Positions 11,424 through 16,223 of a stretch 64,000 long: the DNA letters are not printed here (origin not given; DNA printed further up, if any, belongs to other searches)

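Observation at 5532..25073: A 19.5-kb single ORF encoding a 6,513-aa lipoprotein made of at least six GLUG-type beta-helix modules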

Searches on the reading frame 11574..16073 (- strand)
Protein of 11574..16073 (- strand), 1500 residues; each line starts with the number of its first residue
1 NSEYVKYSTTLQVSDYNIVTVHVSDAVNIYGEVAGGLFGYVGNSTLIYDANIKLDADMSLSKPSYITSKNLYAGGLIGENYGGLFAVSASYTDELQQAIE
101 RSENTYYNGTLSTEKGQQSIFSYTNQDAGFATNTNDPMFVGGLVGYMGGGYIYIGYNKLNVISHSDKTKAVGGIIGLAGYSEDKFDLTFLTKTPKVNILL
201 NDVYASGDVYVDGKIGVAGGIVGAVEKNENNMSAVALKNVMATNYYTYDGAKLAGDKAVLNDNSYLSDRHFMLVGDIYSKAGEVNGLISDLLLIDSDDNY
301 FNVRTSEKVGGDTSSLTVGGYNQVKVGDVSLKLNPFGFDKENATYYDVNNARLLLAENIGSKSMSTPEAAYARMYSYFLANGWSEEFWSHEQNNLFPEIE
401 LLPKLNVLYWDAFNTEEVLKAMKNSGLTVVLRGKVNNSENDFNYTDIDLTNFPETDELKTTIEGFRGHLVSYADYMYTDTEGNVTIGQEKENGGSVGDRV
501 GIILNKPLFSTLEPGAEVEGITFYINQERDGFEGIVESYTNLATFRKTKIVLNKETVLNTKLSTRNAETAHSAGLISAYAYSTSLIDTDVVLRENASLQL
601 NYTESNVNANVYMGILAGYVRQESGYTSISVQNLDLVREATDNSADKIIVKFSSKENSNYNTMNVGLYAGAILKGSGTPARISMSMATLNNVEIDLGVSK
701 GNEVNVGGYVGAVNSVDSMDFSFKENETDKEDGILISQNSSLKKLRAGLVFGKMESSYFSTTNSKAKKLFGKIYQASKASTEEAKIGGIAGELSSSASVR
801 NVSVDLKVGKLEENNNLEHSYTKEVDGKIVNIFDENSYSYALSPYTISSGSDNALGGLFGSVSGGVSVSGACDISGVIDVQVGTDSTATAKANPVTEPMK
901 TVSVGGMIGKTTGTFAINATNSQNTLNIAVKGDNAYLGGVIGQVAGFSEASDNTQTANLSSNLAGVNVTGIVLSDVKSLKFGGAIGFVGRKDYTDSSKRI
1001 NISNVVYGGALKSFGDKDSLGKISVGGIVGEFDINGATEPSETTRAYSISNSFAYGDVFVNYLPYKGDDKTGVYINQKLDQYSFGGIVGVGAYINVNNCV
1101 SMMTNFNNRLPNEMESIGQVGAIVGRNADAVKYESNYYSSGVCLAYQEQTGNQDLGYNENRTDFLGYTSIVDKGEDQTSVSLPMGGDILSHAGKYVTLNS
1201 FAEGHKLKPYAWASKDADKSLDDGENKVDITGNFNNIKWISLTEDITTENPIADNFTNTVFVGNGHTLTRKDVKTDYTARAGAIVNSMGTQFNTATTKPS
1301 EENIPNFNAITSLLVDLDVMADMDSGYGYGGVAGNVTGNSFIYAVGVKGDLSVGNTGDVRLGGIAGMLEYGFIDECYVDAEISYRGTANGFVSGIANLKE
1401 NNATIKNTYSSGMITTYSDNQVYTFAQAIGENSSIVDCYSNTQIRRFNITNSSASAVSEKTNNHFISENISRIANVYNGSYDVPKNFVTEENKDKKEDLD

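Call 6: search_protein_families(library=pfam, proteins=[window:11574-16073:-], max_evalue=0.01)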
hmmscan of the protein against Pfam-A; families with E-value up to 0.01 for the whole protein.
window:11574-16073:- (1500 aa): 0 families

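Call 7: search_protein_families(library=pfam, proteins=[window:11574-16073:-], max_evalue=10)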
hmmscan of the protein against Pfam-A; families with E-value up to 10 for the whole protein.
window:11574-16073:- (1500 aa): 1 family
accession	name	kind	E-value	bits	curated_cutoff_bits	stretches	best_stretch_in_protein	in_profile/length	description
PF20424.3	PilZN3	-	0.045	14.2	27.4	1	543-611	8-75/135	PilZN3 domain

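Call 8: search_protein_families(library=ncbifam, proteins=[window:11574-16073:-], max_evalue=1)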
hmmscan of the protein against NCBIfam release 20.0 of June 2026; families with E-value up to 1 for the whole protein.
window:11574-16073:- (1500 aa): 0 families
